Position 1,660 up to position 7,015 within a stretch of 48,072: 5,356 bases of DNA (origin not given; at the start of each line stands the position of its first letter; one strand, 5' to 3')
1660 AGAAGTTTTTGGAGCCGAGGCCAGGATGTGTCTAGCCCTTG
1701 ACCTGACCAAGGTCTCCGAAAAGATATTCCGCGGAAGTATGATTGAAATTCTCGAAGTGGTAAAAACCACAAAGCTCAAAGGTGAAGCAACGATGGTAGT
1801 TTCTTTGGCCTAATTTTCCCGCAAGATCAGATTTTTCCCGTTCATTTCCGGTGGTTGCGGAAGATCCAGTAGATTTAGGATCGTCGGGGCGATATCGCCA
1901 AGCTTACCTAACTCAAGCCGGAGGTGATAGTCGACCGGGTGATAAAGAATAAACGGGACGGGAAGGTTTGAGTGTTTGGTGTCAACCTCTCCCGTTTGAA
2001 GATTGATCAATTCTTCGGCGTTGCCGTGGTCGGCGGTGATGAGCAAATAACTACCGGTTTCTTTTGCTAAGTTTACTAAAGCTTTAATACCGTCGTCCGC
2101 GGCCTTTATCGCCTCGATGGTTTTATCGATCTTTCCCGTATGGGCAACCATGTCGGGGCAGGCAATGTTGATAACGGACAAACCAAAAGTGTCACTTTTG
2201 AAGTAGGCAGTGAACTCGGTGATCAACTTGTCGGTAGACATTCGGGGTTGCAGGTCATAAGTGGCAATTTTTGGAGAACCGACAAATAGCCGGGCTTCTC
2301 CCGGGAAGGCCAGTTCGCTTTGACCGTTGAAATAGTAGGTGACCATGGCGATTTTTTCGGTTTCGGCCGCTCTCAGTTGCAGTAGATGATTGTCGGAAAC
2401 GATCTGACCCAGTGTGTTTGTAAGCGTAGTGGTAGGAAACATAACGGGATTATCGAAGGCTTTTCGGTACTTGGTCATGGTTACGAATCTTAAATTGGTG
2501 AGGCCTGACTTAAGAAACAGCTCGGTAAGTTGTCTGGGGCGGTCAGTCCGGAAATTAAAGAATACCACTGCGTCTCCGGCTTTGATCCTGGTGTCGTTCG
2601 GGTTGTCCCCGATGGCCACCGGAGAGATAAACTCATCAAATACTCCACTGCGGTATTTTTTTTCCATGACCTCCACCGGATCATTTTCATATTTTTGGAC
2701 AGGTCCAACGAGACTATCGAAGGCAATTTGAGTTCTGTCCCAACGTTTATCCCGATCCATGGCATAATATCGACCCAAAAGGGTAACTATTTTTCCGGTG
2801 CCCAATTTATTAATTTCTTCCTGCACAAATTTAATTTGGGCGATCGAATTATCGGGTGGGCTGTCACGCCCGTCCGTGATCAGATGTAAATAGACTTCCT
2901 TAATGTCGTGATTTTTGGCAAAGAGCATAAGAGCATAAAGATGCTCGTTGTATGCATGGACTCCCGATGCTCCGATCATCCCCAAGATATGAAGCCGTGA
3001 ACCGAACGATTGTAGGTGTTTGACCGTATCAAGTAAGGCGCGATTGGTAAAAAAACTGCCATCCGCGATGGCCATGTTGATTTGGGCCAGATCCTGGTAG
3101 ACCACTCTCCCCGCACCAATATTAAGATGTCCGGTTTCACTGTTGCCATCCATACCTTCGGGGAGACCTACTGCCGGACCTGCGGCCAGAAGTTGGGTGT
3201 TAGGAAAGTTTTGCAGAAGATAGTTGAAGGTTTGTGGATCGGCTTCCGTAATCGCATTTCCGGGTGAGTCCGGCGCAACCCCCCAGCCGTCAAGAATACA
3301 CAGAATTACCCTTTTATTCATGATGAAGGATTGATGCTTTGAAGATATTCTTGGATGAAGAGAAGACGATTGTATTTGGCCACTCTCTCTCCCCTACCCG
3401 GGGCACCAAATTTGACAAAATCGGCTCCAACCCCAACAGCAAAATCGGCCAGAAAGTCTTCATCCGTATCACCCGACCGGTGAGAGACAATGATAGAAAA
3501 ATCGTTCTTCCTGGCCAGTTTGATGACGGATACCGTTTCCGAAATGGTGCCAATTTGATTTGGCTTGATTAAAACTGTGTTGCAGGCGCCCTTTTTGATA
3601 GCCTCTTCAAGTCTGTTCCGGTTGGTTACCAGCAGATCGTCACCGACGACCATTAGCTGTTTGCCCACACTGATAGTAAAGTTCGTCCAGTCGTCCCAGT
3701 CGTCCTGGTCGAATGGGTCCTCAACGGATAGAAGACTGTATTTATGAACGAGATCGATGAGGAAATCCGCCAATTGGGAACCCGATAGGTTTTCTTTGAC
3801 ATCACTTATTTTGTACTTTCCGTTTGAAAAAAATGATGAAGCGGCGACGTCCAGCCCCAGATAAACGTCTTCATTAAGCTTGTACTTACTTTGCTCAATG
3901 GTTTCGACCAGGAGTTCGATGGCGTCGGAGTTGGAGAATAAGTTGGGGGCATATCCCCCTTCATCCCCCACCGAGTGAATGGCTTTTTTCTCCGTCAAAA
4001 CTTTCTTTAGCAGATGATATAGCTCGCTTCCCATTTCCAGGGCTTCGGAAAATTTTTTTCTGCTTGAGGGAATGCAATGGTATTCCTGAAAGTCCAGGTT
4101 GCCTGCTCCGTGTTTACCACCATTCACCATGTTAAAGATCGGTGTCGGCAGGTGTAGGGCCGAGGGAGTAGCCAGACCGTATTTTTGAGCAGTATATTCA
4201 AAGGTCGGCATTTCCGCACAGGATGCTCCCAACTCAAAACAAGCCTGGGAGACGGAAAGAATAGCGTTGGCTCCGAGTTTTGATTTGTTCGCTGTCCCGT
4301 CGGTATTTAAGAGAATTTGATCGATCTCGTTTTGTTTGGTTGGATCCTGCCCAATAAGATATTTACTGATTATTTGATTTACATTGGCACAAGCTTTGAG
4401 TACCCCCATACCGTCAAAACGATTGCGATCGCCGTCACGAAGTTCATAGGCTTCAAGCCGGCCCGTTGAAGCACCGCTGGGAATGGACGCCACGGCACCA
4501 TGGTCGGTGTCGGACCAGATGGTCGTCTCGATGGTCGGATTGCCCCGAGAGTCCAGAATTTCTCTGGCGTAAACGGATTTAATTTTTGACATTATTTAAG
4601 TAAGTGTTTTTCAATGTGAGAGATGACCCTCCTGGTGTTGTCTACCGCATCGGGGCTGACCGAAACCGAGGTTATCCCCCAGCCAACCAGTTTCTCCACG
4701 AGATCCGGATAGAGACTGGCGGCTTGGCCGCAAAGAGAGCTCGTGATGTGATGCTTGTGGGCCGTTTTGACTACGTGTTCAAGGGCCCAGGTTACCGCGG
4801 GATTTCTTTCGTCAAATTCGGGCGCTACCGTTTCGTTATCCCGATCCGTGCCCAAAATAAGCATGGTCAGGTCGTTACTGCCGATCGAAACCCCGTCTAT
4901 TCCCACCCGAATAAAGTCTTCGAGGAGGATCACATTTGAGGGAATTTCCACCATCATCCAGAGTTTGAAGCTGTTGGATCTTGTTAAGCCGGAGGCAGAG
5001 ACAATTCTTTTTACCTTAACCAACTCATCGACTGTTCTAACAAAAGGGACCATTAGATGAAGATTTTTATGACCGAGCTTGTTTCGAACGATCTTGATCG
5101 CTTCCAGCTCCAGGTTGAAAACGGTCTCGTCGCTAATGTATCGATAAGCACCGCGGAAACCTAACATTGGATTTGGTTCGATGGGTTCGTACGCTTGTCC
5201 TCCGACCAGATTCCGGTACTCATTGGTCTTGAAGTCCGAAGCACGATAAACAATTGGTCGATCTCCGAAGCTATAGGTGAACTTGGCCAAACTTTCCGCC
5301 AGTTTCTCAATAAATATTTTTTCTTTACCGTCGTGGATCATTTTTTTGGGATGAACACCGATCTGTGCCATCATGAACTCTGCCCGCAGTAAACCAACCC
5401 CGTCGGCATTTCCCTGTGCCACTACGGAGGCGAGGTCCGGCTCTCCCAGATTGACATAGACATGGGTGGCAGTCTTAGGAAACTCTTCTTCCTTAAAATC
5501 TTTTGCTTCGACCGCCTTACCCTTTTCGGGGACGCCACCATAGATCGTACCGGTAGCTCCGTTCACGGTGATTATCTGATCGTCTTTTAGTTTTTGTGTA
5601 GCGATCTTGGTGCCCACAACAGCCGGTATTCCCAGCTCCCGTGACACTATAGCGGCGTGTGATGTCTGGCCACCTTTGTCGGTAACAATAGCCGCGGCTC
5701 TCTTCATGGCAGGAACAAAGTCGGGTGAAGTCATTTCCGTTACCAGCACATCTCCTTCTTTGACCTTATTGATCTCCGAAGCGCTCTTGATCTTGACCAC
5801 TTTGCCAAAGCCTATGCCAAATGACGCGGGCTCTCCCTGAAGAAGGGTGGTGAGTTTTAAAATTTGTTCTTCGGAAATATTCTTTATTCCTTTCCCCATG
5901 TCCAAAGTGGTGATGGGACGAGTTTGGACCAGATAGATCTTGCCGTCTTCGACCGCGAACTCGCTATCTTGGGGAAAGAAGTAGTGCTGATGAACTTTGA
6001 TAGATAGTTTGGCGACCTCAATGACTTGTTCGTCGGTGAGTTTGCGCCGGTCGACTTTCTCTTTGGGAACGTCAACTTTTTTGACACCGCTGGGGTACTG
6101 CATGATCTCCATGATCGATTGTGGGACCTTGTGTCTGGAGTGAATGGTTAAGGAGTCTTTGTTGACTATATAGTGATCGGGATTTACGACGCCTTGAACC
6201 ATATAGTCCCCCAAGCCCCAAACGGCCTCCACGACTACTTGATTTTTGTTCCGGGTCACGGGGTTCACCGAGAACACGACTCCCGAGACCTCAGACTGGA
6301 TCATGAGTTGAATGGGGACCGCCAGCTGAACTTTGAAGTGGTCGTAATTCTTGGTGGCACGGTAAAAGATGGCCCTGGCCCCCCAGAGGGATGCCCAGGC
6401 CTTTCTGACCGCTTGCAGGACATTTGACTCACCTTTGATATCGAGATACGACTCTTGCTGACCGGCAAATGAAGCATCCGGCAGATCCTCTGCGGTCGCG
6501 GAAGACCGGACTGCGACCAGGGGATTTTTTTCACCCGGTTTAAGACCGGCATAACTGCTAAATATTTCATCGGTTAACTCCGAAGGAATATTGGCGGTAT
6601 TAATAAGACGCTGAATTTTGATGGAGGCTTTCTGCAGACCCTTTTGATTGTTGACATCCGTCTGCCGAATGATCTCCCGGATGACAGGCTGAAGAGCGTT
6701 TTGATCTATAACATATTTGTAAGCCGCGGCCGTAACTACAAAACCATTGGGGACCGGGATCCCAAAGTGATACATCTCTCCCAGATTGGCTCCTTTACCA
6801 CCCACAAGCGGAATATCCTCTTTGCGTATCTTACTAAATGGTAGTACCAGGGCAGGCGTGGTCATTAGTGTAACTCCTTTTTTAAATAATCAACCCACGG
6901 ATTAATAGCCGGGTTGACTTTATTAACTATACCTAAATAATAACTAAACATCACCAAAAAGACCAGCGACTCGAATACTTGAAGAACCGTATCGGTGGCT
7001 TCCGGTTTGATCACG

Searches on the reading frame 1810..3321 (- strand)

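Call 70: search_protein_families(library=ncbifam, proteins=[window:1810-3321:-], max_evalue=0.001)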
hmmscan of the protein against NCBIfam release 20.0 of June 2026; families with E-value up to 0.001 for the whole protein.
window:1810-3321:- (503 aa): 7 families
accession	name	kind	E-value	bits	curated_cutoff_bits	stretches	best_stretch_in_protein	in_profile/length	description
TIGR01307.1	pgm_bpd_ind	equivalog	2.1e-167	557.6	330.65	1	3-499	1-504/504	2,3-bisphosphoglycerate-independent phosphoglycerate mutase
NF003897.0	PRK05434.1-5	equivalog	3.9e-138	461.2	862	1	3-499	6-511/514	2,3-bisphosphoglycerate-independent phosphoglycerate mutase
NF009049.0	PRK12383.1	equivalog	1.9e-07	30.4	254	1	358-497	266-396/408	phosphopentomutase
TIGR00306.2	apgM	subfamily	1.5e-06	27.4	320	1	380-462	292-368/403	2,3-bisphosphoglycerate-independent phosphoglycerate mutase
NF003104.0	PRK04024.1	equivalog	1.8e-05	23.7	489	1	376-462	291-368/412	2,3-bisphosphoglycerate-independent phosphoglycerate mutase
TIGR02535.1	hyp_Hser_kinase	hypoth_equivalog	3.5e-05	22.8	446.3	1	381-463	287-363/397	proposed homoserine kinase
NF003242.0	PRK04200.1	equivalog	0.00079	18.4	426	0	381-462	286-360/395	cofactor-independent phosphoglycerate mutase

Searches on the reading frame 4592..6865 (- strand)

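Call 70: search_protein_families(library=ncbifam, proteins=[window:4592-6865:-], max_evalue=0.001)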
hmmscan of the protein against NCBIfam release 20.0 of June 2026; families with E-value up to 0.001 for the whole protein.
window:4592-6865:- (757 aa): 27 families (the best 25 are shown)
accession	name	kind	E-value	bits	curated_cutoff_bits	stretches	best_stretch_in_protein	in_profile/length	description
NF005057.0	PRK06464.1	equivalog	5.5e-280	930.9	598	1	5-755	5-792/798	phosphoenolpyruvate synthase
TIGR01418.1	PEP_synth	equivalog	7.7e-264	877.7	739.75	1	6-753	1-784/784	pyruvate, water dikinase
NF004878.0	PRK06241.1-3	subfamily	3.2e-107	359.7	945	2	7-321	5-314/891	phosphoenolpyruvate synthase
NF004877.0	PRK06241.1-2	subfamily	4.2e-103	346.3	866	2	6-321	4-315/869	phosphoenolpyruvate synthase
NF041857.1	RIF_Ptrans_rph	equivalog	6.5e-99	332.5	999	2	6-321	2-313/864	rifamycin-inactivating phosphotransferase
NF004879.0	PRK06241.1-4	equivalog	1.1e-92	311.6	976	2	5-321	3-315/868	phosphoenolpyruvate synthase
NF052631.1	prodigiosin_PigC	equivalog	2.3e-86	290.5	1300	2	17-323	12-302/883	prodigiosin ligase PigC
NF004881.0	PRK06241.2-2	equivalog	4e-85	286.8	883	2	19-322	17-314/898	phosphoenolpyruvate synthase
NF052632.1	undecylprod_RedH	equivalog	1.1e-84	285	1350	2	12-323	8-298/880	undecylprodigiosin ligase RedH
NF004880.0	PRK06241.2-1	equivalog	3.8e-73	246.8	972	2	13-321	10-283/837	phosphoenolpyruvate synthase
NF000283.1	RPH_KJ151292.1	equivalog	9.6e-68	229.2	1700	2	16-321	15-316/865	rifamycin-inactivating phosphotransferase Rph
NF004883.0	PRK06241.2-4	equivalog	3.6e-65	220.7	1063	2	21-322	32-331/928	phosphoenolpyruvate synthase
TIGR01417.1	PTS_I_fam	equivalog_domain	1.9e-48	165.3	341.7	1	388-753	173-541/565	phosphoenolpyruvate--protein phosphotransferase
NF004882.0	PRK06241.2-3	equivalog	8.6e-48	163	850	2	18-325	9-283/827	phosphoenolpyruvate synthase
TIGR01828.1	pyru_phos_dikin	equivalog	8.8e-45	153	843.45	3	337-501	383-563/865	pyruvate, phosphate dikinase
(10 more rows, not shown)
